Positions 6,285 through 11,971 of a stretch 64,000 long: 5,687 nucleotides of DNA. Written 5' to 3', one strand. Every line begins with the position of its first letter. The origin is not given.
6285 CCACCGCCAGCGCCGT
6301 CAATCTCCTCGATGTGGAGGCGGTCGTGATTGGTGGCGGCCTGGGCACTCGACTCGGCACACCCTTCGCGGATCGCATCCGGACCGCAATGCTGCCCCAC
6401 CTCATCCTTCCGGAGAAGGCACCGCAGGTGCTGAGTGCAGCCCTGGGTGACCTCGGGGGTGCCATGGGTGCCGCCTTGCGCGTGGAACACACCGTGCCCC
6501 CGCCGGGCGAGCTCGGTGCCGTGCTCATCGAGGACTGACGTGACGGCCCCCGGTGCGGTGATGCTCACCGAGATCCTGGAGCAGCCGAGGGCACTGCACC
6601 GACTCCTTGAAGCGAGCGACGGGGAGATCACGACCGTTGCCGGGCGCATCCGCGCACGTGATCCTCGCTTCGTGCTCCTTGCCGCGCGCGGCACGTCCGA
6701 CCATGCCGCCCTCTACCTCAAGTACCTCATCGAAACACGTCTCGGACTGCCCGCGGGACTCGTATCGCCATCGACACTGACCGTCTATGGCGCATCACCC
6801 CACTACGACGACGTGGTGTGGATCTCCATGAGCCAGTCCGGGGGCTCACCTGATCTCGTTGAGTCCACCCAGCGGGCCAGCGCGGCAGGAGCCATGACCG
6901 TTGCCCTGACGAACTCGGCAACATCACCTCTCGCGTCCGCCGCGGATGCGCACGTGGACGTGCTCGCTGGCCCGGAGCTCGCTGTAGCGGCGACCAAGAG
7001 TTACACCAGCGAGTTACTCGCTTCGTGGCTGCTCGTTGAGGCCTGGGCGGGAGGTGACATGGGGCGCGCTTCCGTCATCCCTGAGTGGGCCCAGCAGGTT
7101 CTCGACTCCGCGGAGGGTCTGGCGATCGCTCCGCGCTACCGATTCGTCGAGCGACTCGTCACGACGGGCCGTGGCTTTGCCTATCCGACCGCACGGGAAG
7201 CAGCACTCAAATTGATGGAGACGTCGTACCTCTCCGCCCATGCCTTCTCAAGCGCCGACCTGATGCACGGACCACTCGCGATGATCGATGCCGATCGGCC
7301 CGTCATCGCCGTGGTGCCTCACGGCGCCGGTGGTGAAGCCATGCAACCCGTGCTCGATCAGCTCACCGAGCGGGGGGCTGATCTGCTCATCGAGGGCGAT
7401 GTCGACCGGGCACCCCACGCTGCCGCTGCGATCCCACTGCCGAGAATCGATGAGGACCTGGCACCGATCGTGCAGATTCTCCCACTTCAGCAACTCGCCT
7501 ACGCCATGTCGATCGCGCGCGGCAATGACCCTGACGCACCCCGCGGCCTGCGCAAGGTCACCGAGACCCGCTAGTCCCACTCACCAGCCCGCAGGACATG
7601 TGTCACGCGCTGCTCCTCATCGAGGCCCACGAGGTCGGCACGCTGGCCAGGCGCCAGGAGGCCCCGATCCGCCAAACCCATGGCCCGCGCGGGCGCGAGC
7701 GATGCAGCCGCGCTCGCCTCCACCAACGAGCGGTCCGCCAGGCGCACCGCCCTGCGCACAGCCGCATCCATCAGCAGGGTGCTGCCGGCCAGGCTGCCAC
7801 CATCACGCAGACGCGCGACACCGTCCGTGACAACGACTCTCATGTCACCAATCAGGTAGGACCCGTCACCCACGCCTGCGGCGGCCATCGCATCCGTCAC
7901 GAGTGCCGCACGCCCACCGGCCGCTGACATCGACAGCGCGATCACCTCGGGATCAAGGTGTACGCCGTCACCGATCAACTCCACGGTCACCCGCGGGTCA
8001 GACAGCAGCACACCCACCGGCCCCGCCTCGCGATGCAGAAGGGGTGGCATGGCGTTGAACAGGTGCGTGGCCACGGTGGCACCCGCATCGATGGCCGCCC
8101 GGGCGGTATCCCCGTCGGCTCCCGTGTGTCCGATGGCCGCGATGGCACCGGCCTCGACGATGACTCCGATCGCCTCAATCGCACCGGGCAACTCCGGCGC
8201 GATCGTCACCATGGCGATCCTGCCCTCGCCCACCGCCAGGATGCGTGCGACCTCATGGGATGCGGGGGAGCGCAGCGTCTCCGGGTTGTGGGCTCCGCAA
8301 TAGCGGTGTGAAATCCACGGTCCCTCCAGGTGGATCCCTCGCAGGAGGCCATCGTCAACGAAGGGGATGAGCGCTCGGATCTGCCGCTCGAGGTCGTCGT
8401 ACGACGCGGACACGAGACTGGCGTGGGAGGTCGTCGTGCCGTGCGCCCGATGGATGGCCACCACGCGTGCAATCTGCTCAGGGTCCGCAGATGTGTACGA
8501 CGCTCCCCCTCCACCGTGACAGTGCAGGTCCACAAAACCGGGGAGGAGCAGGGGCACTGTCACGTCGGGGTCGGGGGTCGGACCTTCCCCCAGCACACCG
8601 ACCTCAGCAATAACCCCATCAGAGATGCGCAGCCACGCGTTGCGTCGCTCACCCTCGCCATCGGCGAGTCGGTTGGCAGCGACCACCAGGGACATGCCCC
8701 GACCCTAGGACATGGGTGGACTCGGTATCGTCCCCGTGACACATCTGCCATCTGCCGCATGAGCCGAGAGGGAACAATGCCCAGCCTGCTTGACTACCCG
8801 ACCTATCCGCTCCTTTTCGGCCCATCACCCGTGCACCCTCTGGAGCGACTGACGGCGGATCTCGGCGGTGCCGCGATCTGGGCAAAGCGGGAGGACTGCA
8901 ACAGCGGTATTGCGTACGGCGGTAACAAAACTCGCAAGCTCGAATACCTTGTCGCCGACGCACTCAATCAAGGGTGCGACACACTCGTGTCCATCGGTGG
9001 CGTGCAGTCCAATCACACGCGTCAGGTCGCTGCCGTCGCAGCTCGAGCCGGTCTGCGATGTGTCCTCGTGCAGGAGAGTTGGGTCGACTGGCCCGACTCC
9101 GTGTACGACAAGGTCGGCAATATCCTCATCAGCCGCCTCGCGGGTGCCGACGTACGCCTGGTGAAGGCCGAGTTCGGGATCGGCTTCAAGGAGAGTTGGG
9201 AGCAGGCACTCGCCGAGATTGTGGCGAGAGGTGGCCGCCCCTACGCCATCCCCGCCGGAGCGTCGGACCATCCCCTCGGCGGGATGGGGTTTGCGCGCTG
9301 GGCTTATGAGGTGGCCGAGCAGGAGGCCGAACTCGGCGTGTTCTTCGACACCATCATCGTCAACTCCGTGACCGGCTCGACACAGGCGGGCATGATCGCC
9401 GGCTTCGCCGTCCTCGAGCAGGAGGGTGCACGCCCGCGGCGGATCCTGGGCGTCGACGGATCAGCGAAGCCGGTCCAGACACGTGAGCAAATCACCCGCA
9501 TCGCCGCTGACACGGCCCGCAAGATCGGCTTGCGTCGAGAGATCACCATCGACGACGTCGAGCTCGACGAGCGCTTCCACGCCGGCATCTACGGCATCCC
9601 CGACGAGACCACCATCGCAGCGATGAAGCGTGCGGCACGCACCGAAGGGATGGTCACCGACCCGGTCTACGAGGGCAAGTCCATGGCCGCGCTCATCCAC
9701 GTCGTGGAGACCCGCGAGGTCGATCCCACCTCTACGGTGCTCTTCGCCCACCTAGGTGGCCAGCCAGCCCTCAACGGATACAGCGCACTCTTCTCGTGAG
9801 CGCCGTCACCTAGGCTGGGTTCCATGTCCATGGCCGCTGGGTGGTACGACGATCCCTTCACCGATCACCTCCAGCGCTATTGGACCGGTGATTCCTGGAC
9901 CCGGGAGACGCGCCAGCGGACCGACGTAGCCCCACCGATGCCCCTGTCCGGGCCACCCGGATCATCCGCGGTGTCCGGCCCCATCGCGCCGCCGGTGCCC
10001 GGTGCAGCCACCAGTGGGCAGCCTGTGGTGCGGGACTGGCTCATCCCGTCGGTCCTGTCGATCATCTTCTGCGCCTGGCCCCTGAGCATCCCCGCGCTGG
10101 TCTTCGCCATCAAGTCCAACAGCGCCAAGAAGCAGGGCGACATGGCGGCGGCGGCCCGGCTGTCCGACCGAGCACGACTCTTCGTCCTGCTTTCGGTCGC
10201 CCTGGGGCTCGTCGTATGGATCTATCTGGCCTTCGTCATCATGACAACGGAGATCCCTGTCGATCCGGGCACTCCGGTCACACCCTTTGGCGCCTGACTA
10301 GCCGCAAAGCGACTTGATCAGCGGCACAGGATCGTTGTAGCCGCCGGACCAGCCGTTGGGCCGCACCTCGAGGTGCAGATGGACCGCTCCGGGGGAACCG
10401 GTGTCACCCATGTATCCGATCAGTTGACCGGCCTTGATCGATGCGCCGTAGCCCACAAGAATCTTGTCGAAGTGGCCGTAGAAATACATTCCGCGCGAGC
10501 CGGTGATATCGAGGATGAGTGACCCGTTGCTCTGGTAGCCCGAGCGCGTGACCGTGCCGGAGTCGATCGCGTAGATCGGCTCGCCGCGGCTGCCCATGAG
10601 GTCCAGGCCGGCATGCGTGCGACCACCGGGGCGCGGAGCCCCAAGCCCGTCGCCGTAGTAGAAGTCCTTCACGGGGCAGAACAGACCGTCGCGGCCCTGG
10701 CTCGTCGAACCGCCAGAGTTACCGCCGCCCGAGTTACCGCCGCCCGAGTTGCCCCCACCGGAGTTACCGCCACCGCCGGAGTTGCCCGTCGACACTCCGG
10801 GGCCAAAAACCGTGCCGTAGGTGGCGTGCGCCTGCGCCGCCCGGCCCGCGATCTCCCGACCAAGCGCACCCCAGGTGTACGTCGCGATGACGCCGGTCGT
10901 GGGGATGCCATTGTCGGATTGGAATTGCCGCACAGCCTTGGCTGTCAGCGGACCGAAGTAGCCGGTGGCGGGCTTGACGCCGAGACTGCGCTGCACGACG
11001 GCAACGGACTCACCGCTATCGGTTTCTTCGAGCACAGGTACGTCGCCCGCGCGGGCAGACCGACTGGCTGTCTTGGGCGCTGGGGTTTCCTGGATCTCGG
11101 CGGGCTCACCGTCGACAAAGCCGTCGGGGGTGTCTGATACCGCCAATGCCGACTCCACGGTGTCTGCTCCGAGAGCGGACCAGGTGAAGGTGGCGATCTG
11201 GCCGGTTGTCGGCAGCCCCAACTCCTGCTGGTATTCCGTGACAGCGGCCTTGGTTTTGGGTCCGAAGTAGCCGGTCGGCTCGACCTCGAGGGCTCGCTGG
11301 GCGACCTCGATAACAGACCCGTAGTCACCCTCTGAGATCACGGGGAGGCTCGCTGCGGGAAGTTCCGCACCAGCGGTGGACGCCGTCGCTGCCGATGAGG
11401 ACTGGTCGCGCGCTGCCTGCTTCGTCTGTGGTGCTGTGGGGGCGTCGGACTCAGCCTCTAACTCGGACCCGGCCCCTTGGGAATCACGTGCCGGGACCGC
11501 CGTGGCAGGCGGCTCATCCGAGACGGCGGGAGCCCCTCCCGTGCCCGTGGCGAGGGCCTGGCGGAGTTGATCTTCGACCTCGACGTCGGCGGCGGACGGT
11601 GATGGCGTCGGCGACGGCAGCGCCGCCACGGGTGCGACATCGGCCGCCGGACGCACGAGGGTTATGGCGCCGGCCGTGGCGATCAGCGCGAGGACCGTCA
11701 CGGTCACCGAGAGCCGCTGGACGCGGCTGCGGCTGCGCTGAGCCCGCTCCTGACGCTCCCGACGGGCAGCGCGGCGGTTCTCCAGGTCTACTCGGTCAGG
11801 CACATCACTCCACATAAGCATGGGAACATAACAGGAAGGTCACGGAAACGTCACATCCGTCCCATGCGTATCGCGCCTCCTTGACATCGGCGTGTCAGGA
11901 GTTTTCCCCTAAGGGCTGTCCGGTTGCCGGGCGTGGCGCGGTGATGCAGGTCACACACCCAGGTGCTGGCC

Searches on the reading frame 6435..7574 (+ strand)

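Call 45: search_protein_families(library=pfam, proteins=[window:6435-7574:+], max_evalue=0.00001)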
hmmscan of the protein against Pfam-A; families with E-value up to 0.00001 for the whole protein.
window:6435-7574:+ (379 aa): 1 family
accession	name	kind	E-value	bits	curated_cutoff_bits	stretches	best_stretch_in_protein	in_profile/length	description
PF01380.27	SIS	-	4e-32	111.2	25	2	80-202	8-130/131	SIS domain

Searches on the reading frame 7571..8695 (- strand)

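Call 45: search_protein_families(library=pfam, proteins=[window:7571-8695:-], max_evalue=0.00001)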
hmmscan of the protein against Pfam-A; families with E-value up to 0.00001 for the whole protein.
window:7571-8695:- (374 aa): 2 families
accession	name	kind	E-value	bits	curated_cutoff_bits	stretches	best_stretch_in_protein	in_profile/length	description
PF01979.26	Amidohydro_1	-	2.6e-17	63.6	25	1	50-370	2-341/345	Amidohydrolase family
PF07969.17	Amidohydro_3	-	3.4e-08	33.8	29.7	1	321-360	406-446/472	Amidohydrolase family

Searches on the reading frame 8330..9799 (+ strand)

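Call 45: search_protein_families(library=pfam, proteins=[window:8330-9799:+], max_evalue=0.00001)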
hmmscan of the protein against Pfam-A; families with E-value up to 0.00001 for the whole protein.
window:8330-9799:+ (489 aa): 1 family
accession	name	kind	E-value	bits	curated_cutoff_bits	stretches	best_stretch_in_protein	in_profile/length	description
PF00291.31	PALP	-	5.5e-46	157.7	35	1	162-475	4-294/295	Pyridoxal-phosphate dependent enzyme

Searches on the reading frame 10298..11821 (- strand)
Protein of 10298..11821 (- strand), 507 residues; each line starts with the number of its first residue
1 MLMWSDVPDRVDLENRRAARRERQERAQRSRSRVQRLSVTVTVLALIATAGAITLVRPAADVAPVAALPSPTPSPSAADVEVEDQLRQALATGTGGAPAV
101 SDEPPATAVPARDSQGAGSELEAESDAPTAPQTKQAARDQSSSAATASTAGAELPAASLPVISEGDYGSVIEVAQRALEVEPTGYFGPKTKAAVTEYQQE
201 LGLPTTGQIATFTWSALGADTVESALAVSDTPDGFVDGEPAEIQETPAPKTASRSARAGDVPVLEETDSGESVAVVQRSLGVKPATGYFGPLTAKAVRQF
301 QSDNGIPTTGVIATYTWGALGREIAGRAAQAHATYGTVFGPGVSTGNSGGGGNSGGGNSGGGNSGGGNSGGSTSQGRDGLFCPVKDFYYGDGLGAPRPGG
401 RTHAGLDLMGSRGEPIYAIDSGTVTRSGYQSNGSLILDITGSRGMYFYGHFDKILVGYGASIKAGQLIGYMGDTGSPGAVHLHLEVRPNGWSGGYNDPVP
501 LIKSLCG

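Call 45: search_protein_families(library=pfam, proteins=[window:10298-11821:-], max_evalue=0.00001)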
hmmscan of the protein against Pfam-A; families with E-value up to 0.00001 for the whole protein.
window:10298-11821:- (507 aa): 2 families
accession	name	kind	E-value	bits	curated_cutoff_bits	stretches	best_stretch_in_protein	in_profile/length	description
PF01471.23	PG_binding_1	-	4.3e-21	75.3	23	2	283-320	20-57/57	Putative peptidoglycan binding domain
PF01551.29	Peptidase_M23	-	3.8e-19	69.1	28.7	1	402-490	2-91/96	Peptidase family M23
